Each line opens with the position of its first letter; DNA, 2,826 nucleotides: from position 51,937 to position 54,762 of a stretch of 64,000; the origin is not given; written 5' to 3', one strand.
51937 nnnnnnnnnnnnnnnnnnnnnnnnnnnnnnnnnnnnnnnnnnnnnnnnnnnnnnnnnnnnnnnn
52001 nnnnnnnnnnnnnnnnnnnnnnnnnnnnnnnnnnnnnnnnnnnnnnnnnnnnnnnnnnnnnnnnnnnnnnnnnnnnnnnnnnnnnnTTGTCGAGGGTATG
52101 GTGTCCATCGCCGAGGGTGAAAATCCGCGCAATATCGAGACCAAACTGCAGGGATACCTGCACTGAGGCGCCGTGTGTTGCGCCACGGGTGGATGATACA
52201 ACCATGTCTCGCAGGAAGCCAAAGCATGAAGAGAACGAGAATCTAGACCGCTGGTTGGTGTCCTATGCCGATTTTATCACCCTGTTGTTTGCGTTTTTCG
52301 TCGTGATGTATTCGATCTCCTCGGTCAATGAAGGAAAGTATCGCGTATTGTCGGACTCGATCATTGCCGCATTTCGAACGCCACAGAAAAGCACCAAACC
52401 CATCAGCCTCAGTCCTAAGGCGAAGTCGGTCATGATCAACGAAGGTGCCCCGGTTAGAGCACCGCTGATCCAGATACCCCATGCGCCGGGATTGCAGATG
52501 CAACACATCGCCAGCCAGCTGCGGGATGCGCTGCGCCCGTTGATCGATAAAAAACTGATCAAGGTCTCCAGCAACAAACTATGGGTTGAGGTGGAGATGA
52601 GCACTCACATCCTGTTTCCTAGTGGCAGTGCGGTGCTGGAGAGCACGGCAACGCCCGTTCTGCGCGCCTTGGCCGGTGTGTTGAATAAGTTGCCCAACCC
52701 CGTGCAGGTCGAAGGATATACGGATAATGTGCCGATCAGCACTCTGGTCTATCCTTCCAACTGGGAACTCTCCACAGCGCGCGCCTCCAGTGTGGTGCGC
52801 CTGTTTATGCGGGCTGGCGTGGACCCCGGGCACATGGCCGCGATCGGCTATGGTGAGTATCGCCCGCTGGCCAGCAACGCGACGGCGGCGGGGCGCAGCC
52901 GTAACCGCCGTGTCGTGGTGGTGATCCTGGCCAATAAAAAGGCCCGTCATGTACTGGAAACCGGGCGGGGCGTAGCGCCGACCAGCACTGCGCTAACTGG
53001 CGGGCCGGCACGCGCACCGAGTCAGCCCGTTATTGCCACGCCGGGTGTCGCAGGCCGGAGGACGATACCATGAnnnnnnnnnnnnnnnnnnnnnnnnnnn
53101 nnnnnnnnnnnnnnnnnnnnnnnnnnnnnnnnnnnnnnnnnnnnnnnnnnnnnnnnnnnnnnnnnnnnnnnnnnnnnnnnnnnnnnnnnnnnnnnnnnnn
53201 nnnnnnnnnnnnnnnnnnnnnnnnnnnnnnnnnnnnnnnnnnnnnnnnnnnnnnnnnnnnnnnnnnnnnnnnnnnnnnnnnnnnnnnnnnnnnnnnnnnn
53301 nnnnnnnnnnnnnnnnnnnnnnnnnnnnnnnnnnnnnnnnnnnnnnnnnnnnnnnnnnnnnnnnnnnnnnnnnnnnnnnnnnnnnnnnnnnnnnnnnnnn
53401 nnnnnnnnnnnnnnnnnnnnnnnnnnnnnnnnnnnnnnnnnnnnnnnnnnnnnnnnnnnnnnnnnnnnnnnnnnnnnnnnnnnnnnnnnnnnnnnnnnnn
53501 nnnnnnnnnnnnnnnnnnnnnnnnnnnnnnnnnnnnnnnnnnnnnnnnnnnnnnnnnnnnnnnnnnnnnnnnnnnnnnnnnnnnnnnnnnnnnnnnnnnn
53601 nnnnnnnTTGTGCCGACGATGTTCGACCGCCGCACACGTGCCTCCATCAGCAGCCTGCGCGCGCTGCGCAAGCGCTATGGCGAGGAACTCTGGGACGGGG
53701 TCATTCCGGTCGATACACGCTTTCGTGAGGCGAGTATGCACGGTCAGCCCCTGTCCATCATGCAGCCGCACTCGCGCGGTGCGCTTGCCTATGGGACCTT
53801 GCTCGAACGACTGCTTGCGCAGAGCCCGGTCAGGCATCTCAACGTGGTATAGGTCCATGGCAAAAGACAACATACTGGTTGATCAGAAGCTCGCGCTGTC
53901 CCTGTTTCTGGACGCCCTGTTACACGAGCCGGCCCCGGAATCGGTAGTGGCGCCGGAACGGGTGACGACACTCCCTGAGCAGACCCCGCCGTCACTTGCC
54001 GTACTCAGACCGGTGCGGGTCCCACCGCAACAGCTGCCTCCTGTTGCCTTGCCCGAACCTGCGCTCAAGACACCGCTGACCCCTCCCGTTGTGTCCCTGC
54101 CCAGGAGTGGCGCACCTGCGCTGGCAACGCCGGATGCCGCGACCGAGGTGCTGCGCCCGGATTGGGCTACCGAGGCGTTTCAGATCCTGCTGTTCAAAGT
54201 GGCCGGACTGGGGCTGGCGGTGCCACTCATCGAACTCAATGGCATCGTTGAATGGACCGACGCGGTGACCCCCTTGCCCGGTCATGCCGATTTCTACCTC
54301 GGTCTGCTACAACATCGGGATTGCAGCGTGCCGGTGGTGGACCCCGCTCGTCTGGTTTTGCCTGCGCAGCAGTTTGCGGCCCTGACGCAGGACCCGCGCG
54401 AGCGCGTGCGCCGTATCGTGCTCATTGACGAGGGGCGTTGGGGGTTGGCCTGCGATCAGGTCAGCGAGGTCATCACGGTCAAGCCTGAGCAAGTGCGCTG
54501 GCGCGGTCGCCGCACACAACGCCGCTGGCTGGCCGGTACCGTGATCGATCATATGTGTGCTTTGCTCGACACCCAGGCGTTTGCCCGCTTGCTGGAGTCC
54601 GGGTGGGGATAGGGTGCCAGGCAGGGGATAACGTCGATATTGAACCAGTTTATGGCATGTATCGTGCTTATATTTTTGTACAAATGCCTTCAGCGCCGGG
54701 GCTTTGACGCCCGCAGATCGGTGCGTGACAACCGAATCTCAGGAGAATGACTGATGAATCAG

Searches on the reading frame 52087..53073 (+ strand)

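Call 11: search_protein_families(library=ncbifam, proteins=[window:52087-53073:+], max_evalue=0.00001)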
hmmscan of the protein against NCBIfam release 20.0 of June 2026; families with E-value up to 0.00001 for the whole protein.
window:52087-53073:+ (328 aa): 33 families (the best 25 are shown)
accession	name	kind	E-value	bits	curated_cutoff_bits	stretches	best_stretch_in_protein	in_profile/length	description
NF006541.1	PRK09038.1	equivalog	6.1e-97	324.2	283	1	42-284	2-252/253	flagellar motor protein MotD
NF006508.0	PRK08944.1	subfamily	5.8e-49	167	259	2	137-287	143-294/304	MotB family protein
NF005382.1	PRK06925.1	equivalog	4e-40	138.5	264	1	57-281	1-224/225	flagellar motor protein MotS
NF005831.1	PRK07734.1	equivalog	2.9e-39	135.3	301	1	40-281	1-249/250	flagellar motor protein MotB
TIGR03350.1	type_VI_ompA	equivalog_domain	2.4e-34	118.2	139.8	1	144-280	1-137/137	type VI secretion system protein TssL, long form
NF005444.0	PRK07033.1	equivalog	5.8e-33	114.5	520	1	124-287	267-428/438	DotU family type VI secretion system protein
NF005195.1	PRK06667.1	equivalog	3.1e-31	109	300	1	43-284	2-239/241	flagellar motor protein MotB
NF006285.1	PRK08457.1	equivalog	5e-31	108.4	250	1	42-287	3-237/253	flagellar motor protein MotB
NF053611.1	YiaD_Gzip_OmpA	equivalog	1.4e-27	96.7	175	1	135-280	68-206/206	YiaD family glycine zipper/OmpA-like lipoprotein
NF006548.1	PRK09041.1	equivalog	3e-27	95.5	277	2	147-290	139-283/287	flagellar motor protein MotB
NF005999.0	PRK08126.1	subfamily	2.2e-26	92.7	571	1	140-280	290-430/432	hypothetical protein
NF005236.0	PRK06742.1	equivalog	1.1e-23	83.9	312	1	161-280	103-223/225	flagellar motor protein MotS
NF006543.0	PRK09039.1-2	equivalog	1.3e-23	84.4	305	1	154-277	217-344/350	peptidoglycan -binding protein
NF004651.0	PRK05996.1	equivalog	2.2e-19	70.3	342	2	139-283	279-422/424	MotB family protein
NF053585.1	OMP_LP_YfiB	equivalog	3.9e-19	69.1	128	1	168-282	51-162/163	outer membrane lipoprotein YfiB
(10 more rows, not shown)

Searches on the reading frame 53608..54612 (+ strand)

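Call 11: search_protein_families(library=ncbifam, proteins=[window:53608-54612:+], max_evalue=0.00001)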
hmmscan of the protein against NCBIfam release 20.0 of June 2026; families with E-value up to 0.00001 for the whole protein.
window:53608-54612:+ (334 aa): 0 families

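Call 57: search_protein_families(library=pfam, proteins=[window:53608-54612:+], max_evalue=0.001)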
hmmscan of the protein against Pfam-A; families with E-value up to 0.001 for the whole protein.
window:53608-54612:+ (334 aa): 1 family
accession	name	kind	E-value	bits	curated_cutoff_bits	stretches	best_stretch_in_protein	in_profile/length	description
PF01584.24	CheW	-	2.4e-16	60.1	23.5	1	192-326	1-134/138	CheW-like domain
